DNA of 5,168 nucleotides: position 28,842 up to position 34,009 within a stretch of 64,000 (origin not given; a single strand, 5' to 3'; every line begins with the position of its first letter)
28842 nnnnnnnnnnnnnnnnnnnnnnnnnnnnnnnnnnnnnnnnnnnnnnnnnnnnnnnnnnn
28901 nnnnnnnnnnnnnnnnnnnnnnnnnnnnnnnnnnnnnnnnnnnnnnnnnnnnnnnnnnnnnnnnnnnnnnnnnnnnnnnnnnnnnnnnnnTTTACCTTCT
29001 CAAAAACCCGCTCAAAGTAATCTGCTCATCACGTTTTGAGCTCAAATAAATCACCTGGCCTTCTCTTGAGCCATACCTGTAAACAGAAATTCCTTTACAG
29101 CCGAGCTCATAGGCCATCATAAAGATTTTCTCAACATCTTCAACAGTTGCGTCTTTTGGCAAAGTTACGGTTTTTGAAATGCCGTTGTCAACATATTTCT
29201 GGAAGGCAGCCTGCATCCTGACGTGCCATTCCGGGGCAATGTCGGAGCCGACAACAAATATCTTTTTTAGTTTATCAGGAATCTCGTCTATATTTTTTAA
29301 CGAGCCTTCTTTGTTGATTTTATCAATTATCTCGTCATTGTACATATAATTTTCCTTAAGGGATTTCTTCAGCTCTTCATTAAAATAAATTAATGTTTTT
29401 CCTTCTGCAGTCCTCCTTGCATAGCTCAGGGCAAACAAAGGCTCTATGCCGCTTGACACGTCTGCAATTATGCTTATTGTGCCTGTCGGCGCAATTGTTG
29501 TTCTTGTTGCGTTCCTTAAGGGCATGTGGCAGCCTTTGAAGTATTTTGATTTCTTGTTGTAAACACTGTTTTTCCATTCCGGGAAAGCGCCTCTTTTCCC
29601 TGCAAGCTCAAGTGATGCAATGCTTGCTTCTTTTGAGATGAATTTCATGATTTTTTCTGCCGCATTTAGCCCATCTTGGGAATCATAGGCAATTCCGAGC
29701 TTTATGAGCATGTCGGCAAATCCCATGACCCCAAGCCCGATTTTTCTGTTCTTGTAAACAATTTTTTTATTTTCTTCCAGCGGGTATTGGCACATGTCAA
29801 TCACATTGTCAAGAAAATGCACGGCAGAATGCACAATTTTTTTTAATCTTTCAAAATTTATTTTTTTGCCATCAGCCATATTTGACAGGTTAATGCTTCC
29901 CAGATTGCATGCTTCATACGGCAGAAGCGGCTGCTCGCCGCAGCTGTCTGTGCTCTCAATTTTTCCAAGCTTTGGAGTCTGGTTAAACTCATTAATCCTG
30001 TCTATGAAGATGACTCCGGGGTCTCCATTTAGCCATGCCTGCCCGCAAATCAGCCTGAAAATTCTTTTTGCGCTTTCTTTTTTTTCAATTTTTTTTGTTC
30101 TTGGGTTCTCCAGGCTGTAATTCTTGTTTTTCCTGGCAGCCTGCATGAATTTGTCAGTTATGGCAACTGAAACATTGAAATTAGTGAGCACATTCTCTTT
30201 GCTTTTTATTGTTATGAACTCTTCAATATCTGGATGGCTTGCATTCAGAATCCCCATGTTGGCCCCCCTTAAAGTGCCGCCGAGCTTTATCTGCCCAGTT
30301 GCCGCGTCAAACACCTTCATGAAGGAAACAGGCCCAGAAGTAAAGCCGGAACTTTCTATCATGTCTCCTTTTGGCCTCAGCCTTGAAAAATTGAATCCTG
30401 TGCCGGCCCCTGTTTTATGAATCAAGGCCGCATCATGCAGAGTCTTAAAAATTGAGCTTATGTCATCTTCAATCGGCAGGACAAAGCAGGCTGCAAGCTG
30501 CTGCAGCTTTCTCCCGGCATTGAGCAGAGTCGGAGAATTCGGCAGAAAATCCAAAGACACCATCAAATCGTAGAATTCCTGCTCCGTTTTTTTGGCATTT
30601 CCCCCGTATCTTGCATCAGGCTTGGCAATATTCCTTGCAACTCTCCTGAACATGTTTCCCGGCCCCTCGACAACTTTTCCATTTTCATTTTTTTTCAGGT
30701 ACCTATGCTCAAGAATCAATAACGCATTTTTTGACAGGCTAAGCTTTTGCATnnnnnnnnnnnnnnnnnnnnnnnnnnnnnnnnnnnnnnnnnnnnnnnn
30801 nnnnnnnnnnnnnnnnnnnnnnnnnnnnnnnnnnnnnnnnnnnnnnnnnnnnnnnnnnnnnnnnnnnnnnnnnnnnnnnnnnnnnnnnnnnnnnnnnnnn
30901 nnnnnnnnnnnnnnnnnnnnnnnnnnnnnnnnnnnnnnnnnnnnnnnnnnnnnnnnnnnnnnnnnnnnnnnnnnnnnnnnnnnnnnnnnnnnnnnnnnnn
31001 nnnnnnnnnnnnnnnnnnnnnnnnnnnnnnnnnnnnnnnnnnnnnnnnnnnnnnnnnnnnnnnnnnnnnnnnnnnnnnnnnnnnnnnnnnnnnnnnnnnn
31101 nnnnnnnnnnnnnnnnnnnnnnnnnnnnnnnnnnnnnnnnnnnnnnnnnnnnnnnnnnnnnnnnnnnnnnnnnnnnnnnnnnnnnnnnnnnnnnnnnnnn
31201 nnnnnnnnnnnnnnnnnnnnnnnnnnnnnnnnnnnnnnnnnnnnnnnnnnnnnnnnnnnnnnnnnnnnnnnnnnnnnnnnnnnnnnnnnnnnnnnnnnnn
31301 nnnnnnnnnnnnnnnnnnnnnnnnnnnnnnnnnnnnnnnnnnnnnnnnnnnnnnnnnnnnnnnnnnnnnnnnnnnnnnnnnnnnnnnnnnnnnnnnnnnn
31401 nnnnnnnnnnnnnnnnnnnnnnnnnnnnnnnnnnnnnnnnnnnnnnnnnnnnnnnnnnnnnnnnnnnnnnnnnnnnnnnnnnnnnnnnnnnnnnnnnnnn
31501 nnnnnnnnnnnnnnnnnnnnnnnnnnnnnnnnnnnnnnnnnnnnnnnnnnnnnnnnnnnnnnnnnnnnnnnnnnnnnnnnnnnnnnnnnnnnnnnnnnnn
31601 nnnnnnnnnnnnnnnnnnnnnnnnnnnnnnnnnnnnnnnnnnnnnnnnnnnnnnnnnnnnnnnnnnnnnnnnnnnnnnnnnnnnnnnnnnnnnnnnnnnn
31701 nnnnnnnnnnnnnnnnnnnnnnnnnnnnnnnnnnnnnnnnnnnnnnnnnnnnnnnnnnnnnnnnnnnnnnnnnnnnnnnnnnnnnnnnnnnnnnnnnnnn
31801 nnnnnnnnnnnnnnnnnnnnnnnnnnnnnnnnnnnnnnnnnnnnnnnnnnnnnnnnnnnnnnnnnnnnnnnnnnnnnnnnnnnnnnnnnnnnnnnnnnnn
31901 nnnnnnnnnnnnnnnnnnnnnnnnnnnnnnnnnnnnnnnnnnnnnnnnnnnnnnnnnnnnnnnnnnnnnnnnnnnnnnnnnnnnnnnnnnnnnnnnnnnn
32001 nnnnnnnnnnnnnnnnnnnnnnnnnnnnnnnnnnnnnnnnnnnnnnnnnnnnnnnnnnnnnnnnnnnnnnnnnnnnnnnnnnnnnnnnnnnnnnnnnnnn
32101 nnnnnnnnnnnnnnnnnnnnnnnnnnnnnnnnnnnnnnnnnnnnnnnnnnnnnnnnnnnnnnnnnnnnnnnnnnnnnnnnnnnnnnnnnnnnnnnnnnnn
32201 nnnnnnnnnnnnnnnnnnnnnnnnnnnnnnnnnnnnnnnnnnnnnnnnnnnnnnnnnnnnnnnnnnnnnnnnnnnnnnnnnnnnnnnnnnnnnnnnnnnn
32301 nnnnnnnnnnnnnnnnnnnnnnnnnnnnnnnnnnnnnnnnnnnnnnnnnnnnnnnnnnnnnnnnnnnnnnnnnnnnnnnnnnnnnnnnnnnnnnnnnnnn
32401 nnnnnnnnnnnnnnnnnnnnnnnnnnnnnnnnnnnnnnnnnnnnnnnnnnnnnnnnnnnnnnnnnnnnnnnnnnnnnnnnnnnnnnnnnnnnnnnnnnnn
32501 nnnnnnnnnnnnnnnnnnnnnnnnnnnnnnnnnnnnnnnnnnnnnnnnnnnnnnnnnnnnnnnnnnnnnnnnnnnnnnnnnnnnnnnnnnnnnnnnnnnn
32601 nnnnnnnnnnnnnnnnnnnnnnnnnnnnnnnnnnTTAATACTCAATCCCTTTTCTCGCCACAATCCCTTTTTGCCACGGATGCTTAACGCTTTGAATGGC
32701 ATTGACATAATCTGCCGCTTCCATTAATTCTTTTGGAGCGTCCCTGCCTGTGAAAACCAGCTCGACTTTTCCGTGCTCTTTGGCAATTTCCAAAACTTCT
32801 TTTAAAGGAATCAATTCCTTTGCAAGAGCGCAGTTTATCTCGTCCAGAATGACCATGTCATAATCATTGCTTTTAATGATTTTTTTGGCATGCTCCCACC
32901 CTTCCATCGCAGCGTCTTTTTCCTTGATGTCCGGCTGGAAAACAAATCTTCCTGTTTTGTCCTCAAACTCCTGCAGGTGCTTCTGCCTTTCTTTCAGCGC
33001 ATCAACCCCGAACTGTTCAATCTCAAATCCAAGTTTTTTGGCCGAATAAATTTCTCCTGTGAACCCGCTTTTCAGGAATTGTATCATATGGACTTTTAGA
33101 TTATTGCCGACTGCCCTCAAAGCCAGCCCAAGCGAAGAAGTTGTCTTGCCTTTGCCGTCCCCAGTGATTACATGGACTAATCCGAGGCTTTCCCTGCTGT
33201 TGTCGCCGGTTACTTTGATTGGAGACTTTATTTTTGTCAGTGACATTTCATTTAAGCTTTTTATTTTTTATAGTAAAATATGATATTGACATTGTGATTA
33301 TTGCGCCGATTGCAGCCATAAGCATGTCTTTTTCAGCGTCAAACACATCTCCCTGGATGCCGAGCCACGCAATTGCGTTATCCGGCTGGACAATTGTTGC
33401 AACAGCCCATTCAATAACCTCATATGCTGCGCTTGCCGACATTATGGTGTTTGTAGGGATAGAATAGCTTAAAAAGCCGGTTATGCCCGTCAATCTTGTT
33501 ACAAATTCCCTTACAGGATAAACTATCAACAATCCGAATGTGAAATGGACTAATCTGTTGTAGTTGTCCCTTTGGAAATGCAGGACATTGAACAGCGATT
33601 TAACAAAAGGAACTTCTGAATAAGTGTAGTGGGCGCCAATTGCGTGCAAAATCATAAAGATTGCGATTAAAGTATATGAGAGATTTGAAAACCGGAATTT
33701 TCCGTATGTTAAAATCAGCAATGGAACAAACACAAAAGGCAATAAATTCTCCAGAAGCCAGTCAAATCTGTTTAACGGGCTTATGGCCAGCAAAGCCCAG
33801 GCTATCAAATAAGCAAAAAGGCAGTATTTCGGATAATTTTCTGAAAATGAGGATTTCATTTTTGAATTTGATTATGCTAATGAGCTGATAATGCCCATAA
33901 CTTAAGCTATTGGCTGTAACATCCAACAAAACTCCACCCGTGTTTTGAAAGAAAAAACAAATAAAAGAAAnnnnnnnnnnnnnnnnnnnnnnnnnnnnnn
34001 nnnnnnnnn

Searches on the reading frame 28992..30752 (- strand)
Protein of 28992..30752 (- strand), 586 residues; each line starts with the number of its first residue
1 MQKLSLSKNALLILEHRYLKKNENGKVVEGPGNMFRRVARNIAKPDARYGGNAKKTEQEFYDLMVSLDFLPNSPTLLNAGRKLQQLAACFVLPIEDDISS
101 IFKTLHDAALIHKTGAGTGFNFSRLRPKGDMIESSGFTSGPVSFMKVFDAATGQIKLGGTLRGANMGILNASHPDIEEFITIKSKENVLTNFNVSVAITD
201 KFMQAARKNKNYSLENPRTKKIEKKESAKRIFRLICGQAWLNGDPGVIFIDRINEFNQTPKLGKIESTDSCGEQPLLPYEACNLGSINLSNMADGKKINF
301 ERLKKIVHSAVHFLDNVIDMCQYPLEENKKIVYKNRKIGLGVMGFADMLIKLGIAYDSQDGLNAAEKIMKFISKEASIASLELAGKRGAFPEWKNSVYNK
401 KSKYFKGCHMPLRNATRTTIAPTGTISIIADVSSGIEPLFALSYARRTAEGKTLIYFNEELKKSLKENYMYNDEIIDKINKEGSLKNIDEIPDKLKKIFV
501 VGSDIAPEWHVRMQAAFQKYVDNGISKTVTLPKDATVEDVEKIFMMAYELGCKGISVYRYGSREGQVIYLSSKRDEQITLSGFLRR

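Call 3: search_protein_families(library=pfam, proteins=[window:28992-30752:-], max_evalue=0.01)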
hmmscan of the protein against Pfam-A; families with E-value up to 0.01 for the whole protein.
window:28992-30752:- (586 aa): 2 families
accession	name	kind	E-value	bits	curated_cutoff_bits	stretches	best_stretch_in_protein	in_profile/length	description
PF02867.20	Ribonuc_red_lgC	-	9.7e-131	437.4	23.9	1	87-558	1-523/523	Ribonucleotide reductase, barrel domain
PF00317.26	Ribonuc_red_lgN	-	8.1e-25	87.1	28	1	5-83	2-76/77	Ribonucleotide reductase, all-alpha domain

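Call 4: search_protein_families(library=ncbifam, proteins=[window:28992-30752:-], max_evalue=0.01)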
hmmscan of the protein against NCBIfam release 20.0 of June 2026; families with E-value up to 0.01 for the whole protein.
window:28992-30752:- (586 aa): 21 families
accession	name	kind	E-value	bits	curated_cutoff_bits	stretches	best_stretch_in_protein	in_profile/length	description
NF006417.0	PRK08665.1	equivalog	7e-264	877.7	961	1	2-577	8-582/759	vitamin B12-dependent ribonucleotide reductase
NF005010.0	PRK06406.1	subfamily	3.6e-223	743.1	1125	2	53-577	216-734/771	vitamin B12-dependent ribonucleotide reductase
TIGR02504.1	NrdJ_Z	equivalog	1.6e-212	707.4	399.95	1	13-568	4-606/606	adenosylcobalamin-dependent ribonucleoside-diphosphate reductase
NF006207.0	PRK08332.1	equivalog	2e-126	423.2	2400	4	269-571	1240-1565/1684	vitamin B12-dependent ribonucleotide reductase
NF005122.0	PRK06556.1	equivalog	8.3e-110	368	859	3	190-395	286-492/960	vitamin B12-dependent ribonucleotide reductase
TIGR02506.1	NrdE_NrdA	equivalog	1.1e-103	347.9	341.05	1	13-554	6-609/616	ribonucleoside-diphosphate reductase subunit alpha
NF005991.0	PRK08115.1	equivalog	1.5e-90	304.4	854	3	225-575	432-784/858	vitamin B12-dependent ribonucleotide reductase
NF006577.0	PRK09102.1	equivalog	9e-88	295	620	1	5-559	24-568/604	ribonucleoside-diphosphate reductase subunit alpha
NF005544.0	PRK07207.1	equivalog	1.7e-81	274.4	965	3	220-400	537-722/965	ribonucleoside-diphosphate reductase subunit alpha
NF005736.0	PRK07562.1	equivalog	2e-80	270.8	1737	4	191-396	396-603/1222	vitamin B12-dependent ribonucleotide reductase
NF005401.0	PRK06948.1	subfamily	1.1e-79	268.8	906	1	16-567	23-589/604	ribonucleotide reductase-like protein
NF005101.0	PRK06539.1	equivalog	1.6e-77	261.3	988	3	224-400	394-574/822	ribonucleoside-diphosphate reductase subunit alpha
NF009029.0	PRK12365.1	equivalog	7.4e-68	229.5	1350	3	221-400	621-804/1046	ribonucleoside-diphosphate reductase subunit alpha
NF006279.0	PRK08447.1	equivalog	7.4e-57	193.3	1082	2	13-218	144-350/789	ribonucleoside-diphosphate reductase subunit alpha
NF005483.0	PRK07088.1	equivalog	2.2e-52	178.2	1214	2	10-219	162-374/764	ribonucleoside-diphosphate reductase subunit alpha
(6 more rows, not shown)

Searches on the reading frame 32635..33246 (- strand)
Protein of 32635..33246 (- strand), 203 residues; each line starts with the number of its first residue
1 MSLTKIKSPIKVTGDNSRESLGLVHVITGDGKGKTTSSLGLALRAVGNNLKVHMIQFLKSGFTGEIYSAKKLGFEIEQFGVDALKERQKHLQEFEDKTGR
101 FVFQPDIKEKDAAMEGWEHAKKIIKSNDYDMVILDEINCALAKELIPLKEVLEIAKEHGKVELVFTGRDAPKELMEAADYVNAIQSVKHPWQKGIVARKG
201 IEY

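Call 62: search_protein_families(library=pfam, proteins=[window:32635-33246:-], max_evalue=0.001)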
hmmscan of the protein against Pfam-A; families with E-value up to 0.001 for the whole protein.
window:32635-33246:- (203 aa): 1 family
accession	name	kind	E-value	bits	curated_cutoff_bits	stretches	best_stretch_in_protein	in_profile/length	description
PF02572.21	CobA_CobO_BtuR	-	4.9e-55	186.8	25.7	1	22-203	3-172/172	ATP:corrinoid adenosyltransferase BtuR/CobO/CobP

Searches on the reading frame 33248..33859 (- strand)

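Call 62: search_protein_families(library=pfam, proteins=[window:33248-33859:-], max_evalue=0.001)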
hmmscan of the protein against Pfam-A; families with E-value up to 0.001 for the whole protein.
window:33248-33859:- (203 aa): 1 family
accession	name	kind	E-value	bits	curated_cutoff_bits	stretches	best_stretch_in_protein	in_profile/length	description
PF09997.14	DUF2238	-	6e-48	162.7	26.4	1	43-182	2-140/140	Predicted membrane protein (DUF2238)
